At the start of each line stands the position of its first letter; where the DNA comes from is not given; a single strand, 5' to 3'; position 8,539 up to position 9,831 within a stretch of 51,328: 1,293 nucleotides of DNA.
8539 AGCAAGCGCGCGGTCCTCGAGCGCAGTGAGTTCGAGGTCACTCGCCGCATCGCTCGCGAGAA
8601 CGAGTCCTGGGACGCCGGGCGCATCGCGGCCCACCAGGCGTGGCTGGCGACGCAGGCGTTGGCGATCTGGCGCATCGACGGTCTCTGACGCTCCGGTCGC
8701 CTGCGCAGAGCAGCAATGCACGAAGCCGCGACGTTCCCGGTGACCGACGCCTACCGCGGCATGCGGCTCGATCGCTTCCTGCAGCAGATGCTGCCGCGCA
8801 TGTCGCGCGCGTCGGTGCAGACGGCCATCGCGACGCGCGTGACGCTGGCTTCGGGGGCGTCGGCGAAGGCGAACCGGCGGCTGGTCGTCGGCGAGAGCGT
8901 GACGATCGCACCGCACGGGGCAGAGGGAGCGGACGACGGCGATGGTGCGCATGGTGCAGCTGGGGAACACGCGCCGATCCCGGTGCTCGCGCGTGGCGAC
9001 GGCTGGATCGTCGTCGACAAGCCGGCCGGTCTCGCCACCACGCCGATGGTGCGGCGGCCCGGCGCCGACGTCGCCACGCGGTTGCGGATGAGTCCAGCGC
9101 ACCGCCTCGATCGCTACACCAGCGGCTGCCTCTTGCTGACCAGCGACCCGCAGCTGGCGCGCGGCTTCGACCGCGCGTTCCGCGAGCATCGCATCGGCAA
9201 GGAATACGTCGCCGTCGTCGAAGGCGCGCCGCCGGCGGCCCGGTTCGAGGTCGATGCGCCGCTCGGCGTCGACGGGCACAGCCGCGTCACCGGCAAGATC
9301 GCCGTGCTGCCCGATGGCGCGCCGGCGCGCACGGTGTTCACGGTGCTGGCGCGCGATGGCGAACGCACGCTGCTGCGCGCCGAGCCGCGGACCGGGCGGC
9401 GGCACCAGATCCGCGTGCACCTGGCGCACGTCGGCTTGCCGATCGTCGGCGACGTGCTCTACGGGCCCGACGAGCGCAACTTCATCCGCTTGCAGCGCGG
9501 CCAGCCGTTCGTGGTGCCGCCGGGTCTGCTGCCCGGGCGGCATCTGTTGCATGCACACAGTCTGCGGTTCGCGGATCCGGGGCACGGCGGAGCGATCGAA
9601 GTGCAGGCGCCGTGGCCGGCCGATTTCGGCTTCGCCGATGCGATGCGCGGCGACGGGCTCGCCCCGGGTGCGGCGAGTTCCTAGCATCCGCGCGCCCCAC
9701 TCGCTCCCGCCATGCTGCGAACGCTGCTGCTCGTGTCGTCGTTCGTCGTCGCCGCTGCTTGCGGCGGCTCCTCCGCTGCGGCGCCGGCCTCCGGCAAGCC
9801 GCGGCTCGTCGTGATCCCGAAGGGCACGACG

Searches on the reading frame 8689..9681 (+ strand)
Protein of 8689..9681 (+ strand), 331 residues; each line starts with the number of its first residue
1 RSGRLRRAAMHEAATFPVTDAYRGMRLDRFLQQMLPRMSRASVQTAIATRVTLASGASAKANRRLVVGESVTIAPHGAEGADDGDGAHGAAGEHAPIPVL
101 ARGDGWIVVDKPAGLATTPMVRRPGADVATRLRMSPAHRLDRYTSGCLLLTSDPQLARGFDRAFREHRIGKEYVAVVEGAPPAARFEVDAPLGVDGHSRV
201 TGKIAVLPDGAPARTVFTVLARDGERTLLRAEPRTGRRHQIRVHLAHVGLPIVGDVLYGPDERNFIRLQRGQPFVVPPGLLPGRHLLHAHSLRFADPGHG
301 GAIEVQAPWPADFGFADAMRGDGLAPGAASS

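Call 22: search_protein_families(library=pfam, proteins=[window:8689-9681:+], max_evalue=0.00001)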
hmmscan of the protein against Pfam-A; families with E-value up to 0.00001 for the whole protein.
window:8689-9681:+ (331 aa): 1 family
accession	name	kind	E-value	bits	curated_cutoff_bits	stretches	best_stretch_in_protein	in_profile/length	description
PF00849.27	PseudoU_synth_2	-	1.3e-28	100.6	26.8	1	106-247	2-152/152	RNA pseudouridylate synthase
